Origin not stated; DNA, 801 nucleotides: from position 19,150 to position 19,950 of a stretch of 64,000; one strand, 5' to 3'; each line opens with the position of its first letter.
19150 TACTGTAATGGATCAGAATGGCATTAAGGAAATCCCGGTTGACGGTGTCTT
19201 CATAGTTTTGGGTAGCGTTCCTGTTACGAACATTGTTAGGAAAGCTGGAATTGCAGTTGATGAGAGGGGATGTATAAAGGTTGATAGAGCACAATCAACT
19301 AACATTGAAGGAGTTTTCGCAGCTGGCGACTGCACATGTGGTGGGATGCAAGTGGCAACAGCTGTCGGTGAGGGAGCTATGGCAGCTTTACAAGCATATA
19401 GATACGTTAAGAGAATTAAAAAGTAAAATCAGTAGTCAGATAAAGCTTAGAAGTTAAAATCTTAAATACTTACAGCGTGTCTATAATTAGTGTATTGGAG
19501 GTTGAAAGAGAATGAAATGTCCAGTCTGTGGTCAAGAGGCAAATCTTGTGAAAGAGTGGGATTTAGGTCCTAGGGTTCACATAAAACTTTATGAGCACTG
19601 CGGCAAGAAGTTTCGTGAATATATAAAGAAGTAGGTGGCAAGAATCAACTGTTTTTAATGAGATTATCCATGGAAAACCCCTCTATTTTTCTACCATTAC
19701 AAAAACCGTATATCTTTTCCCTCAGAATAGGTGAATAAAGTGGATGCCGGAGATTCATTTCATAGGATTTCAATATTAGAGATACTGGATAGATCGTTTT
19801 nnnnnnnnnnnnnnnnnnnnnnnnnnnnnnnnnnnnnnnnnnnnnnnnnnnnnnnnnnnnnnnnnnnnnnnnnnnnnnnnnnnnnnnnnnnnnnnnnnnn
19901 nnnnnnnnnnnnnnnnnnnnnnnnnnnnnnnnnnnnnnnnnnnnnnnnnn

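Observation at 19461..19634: Missed 40-aa Cren7-like chromatin protein with a zinc site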

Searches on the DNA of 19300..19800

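Call 77: search_rna_families(source=window, start=19300, end=19800, threshold=evalue, max_evalue=1)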
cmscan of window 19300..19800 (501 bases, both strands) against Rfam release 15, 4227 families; matches with E-value up to 1: 0.
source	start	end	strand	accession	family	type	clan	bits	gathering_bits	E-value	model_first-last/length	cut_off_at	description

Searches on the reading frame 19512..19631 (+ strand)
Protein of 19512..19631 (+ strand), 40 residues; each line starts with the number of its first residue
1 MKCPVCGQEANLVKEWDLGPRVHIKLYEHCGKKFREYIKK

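Call 3: search_protein_families(library=pfam, proteins=[window:19512-19631:+], max_evalue=10)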
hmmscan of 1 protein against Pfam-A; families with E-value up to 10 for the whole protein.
seq(40 aa): 9 families
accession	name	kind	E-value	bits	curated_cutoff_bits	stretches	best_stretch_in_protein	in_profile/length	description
PF18423.6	zf_CopZ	-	0.011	16.1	28.4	1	2-29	3-30/62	Zinc binding domain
PF24460.1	DUF7575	-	0.018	14.9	28.5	1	2-10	5-13/28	Domain of unknown function (DUF7575)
PF24849.1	DUF7724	-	0.021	15.3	27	1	2-38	24-60/88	Domain of unknown function (DUF7724)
PF14354.12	Lar_restr_allev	-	0.035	14.8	28.6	1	2-21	5-24/58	Restriction alleviation protein Lar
PF22811.2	Zn_ribbon_NrdR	-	0.035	14.5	27.2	1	1-14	1-14/42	Transcriptional repressor NrdR-like, N-terminal domain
PF14471.11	DUF4428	-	0.097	13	27.8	1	2-15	1-14/51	Domain of unknown function (DUF4428)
PF13913.12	zf-C2HC_2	-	0.1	12.8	27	2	28-35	6-13/25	zinc-finger of a C2HC-type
PF22795.1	DUF4796_N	-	0.14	12.4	27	1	3-9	22-28/29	DUF4796 N-terminal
PF00096.32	zf-C2H2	-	1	10.4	25.2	0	29-35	5-11/23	Zinc finger, C2H2 type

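Call 4: search_protein_families(library=ncbifam, proteins=[window:19512-19631:+], max_evalue=10)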
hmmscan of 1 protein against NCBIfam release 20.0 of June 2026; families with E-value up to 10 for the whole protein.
seq(40 aa): 1 family
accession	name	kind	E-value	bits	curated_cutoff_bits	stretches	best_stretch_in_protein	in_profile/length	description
TIGR03655.1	anti_R_Lar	subfamily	0.049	14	39.6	1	2-27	3-27/55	Lar family restriction alleviation protein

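Call 5: search_solved_structures(query=window:19512-19631:+, max_evalue=10, show_alignments=3)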
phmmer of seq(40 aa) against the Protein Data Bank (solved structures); distinct sequences matched with E-value up to 10: 6.
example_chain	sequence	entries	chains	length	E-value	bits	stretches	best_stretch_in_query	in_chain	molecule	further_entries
4csd_A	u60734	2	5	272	0.00062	22.9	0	13-35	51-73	FUCOSE-BINDING LECTIN PROTEIN | Fucose-binding lectin protein,Fucose-binding lectin protein,Fucose-binding lectin protein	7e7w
7e7n_A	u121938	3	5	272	0.00077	22.6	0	13-35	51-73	Fucose-binding lectin protein,Fucose-binding lectin protein,Fucose-binding lectin protein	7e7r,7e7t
7e7u_A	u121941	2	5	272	0.0054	20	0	13-35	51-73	Fucose-binding lectin protein,Fucose-binding lectin protein,Fucose-binding lectin protein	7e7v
5k2m_E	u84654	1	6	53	0.016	18.5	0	2-14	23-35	Probable lysine biosynthesis protein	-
1ubd_C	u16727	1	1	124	0.2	15.1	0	19-37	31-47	PROTEIN (YY1 ZINC FINGER DOMAIN)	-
2k5c_A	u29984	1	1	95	0.38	14.3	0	2-9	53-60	uncharacterized protein PF0385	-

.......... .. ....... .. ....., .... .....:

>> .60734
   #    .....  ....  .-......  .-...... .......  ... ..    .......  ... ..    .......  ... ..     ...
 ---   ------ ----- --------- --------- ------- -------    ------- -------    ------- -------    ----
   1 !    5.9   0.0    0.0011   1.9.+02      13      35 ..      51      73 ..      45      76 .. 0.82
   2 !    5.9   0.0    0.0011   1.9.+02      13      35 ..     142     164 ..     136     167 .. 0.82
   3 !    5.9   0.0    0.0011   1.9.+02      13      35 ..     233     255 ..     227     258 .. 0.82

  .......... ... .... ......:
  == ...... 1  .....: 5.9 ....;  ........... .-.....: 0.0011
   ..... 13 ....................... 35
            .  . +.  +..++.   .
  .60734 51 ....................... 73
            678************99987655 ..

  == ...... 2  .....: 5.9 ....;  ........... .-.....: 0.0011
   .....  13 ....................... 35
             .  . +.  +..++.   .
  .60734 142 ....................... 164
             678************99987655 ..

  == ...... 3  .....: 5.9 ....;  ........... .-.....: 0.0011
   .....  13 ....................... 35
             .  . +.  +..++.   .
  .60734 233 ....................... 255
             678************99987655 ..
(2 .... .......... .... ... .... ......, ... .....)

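Call 7: find_homologous_proteins(query=window:19512-19631:+, max_evalue=0.1)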
Query seq(40 aa) (40 aa): 3 proteins with E <= 0.1 among 3 candidates.
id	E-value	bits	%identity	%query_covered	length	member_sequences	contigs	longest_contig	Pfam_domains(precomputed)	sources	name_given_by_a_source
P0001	6.1e-21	89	98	100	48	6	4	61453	-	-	-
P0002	2.0e-19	85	90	100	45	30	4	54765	-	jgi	-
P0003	1.3e-16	76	85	100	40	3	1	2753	-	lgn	-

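Call 59: search_protein_families(library=pfam, proteins=[window:19512-19631:+], max_evalue=0.01)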
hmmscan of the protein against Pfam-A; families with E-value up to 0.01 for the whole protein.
seq(40 aa): 0 families
